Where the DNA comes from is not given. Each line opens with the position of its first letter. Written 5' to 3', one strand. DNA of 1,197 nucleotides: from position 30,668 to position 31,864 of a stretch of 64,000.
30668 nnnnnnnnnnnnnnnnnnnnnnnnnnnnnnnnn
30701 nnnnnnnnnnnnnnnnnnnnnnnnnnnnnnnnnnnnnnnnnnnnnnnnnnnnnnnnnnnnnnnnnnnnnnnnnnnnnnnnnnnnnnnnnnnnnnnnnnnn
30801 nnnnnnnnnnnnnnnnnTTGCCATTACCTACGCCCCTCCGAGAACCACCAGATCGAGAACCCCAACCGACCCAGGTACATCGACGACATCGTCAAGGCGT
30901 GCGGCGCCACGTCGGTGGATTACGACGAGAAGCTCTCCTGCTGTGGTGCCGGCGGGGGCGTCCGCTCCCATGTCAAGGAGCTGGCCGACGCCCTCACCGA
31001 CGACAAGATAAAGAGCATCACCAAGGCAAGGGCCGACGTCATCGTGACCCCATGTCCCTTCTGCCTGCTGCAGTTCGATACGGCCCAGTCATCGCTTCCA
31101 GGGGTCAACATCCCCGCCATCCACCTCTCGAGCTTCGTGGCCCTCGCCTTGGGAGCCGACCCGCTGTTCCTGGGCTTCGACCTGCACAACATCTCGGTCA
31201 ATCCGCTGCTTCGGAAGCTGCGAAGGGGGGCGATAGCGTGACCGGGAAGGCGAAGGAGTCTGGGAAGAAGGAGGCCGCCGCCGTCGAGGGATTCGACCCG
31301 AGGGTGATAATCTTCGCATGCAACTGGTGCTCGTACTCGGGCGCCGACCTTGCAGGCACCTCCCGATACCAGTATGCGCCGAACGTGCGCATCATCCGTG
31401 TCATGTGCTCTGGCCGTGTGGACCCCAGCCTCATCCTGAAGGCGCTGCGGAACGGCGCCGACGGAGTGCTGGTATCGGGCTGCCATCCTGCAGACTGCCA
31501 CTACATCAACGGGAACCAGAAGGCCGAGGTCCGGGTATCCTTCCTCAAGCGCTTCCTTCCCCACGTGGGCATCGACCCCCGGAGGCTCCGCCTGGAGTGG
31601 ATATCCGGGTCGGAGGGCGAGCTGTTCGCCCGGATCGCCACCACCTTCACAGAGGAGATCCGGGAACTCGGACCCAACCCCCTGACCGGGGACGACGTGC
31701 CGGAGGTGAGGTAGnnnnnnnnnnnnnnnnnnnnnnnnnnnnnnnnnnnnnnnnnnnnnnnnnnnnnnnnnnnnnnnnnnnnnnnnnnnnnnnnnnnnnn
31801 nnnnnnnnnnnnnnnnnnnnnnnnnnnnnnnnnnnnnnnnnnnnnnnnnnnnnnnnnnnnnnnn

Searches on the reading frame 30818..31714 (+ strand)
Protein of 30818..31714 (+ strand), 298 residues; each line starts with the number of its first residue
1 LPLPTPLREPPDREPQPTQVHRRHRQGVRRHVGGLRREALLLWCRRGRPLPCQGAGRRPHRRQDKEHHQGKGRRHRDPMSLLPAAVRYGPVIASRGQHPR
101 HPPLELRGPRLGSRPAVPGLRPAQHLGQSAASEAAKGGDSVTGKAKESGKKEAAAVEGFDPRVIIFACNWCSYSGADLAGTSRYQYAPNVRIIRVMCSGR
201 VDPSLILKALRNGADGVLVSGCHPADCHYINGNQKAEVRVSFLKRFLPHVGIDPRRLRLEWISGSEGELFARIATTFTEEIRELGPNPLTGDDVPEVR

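Call 11: search_protein_families(library=pfam, proteins=[window:30818-31714:+], max_evalue=0.0001)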
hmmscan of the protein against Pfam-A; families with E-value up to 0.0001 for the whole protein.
window:30818-31714:+ (298 aa): 1 family
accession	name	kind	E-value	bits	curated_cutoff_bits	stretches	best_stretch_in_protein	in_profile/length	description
PF02662.21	FlpD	-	6.1e-54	181.7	22.3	1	163-285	1-123/123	Methyl-viologen-reducing hydrogenase, delta subunit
